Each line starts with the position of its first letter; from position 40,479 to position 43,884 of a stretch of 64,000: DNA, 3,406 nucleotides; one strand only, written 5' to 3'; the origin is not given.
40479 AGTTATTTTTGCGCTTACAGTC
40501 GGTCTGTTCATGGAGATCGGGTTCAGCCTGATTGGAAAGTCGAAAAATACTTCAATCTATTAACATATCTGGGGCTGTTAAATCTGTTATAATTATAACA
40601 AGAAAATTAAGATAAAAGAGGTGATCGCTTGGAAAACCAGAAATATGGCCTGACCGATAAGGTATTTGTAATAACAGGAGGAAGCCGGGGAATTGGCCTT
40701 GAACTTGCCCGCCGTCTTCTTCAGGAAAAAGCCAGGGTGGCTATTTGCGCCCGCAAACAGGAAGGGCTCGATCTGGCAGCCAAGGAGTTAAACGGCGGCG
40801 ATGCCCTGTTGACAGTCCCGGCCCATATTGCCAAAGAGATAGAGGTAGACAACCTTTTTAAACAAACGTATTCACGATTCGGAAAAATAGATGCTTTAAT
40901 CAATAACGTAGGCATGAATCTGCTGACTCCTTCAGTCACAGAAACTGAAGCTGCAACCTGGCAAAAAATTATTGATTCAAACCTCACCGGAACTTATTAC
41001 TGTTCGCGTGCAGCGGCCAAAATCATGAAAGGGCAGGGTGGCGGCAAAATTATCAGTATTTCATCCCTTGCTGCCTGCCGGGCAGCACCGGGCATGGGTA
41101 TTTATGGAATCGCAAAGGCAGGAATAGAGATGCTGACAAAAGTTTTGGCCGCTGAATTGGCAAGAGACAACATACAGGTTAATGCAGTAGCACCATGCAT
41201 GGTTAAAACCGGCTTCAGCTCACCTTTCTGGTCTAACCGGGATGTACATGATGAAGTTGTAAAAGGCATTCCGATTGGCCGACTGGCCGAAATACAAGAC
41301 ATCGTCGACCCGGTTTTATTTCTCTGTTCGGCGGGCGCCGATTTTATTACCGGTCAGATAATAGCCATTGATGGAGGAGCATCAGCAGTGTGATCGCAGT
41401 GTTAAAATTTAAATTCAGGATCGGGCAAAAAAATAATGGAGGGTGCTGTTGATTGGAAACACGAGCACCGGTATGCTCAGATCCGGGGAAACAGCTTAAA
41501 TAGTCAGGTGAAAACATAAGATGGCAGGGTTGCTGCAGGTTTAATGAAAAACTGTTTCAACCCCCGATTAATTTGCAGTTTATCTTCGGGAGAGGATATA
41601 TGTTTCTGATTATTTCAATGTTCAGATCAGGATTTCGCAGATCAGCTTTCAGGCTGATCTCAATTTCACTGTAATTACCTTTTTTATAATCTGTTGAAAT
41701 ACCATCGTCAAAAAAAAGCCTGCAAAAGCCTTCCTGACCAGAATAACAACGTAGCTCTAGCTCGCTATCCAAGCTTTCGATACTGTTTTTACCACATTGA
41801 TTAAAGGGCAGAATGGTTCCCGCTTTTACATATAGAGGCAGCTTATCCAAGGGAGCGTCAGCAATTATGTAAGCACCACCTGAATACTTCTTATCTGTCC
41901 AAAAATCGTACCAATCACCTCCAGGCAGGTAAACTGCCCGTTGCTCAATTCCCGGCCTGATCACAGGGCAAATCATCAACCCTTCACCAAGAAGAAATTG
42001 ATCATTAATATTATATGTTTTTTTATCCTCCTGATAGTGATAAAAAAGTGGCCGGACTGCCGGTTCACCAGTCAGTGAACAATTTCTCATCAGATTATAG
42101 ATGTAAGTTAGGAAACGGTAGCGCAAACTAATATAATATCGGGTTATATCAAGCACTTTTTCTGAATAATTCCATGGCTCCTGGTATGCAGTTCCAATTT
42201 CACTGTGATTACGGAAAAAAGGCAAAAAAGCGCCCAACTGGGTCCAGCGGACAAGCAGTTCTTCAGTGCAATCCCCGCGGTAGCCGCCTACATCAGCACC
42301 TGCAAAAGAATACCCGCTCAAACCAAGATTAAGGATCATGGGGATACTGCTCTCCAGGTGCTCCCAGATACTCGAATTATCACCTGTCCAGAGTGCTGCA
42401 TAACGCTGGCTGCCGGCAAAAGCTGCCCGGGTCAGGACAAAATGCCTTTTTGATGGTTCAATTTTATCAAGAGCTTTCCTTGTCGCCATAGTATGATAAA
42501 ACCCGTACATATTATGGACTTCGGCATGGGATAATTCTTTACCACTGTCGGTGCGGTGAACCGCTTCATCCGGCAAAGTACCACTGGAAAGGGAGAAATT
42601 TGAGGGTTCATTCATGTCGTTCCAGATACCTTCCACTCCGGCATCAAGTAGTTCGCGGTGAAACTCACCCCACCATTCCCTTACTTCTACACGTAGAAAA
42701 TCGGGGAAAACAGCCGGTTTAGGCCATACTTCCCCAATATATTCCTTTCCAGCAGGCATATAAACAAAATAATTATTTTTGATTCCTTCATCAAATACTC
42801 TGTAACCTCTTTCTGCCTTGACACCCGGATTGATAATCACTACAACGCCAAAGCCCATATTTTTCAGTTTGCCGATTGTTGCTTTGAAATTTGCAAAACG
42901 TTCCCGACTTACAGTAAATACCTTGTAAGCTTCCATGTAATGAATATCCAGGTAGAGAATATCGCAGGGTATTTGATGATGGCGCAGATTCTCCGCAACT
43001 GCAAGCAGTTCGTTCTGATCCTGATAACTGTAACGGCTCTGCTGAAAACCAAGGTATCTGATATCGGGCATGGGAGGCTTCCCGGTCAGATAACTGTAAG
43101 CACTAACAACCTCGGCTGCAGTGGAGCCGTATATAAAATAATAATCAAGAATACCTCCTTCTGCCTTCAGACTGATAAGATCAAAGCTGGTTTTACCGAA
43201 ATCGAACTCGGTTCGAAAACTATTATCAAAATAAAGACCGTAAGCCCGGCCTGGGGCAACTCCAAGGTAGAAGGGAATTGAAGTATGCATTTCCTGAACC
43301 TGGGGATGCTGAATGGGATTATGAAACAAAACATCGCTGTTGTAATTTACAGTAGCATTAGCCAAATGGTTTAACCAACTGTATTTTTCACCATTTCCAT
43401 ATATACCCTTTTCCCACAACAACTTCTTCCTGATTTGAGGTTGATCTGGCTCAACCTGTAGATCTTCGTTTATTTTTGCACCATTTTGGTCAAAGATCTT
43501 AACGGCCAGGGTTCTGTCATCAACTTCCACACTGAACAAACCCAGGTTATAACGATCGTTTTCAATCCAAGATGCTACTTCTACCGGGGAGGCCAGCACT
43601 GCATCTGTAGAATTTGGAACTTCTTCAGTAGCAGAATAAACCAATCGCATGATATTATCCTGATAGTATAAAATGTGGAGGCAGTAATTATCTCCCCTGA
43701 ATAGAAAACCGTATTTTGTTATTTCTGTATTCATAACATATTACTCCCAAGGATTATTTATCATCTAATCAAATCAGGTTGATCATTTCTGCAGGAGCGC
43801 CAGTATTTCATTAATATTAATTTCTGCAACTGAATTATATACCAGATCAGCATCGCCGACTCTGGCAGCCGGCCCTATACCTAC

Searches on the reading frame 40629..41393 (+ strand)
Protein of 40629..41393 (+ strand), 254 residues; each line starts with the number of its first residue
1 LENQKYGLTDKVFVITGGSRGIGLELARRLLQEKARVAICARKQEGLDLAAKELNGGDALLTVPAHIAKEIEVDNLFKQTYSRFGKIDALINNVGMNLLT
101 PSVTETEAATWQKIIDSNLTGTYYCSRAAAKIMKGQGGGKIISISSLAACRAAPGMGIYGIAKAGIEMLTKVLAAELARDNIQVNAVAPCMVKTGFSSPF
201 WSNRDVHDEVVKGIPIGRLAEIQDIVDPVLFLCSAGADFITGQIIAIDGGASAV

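Call 66: search_protein_families(library=pfam, proteins=[window:40629-41393:+], max_evalue=0.0001)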
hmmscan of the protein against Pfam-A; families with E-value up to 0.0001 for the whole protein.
window:40629-41393:+ (254 aa): 4 families
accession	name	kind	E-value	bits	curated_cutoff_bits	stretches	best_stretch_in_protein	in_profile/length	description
PF13561.12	adh_short_C2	-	2e-60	204.8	27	1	20-251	6-235/236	Enoyl-(Acyl carrier protein) reductase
PF00106.31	adh_short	-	2.3e-51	174.5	26.6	1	11-201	1-191/195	short chain dehydrogenase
PF08659.16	KR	-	3.9e-08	33.8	22.6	1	13-171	3-161/180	KR domain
PF23441.1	SDR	-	5.2e-05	23.2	27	1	9-251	6-255/258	SDR-like rossmann domain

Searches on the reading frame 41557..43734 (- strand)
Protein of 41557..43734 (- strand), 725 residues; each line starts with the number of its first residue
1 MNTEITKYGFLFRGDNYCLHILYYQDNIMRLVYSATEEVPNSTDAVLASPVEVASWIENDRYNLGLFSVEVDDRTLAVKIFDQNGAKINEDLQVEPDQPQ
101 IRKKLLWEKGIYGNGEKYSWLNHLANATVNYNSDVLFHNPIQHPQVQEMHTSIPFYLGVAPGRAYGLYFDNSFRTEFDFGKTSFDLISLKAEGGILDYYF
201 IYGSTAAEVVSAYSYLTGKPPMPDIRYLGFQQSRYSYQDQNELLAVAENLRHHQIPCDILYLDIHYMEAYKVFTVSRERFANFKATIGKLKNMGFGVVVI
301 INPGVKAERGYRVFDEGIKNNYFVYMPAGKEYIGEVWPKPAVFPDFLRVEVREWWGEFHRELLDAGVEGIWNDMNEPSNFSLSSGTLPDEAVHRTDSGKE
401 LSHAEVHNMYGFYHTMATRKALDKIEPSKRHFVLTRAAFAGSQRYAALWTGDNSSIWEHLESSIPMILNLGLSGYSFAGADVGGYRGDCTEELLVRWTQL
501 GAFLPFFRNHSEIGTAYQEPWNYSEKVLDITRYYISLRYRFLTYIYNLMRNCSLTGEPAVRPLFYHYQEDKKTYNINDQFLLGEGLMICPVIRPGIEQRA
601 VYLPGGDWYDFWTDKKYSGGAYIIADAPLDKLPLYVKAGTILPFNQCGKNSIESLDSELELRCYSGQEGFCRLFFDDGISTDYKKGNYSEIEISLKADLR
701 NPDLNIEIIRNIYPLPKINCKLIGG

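Call 66: search_protein_families(library=pfam, proteins=[window:41557-43734:-], max_evalue=0.0001)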
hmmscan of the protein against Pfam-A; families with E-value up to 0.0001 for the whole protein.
window:41557-43734:- (725 aa): 4 families
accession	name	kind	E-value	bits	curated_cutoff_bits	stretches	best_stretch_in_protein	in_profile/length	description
PF01055.32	Glyco_hydro_31_2nd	-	5.4e-120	401.1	23.5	1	220-548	1-328/328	Glycosyl hydrolases family 31 TIM-barrel domain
PF21365.3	Glyco_hydro_31_3rd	-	1e-30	106.4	24.4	1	556-642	1-87/87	Glycosyl hydrolase family 31 C-terminal domain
PF13802.12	Gal_mutarotas_2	-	2.3e-13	51.2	27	1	70-178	61-184/184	Glycosyl hydrolase 31 N-terminal galactose mutarotase-like domain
PF17137.9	DUF5110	-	2.5e-08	34.3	27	1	658-707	1-49/71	Domain of unknown function (DUF5110)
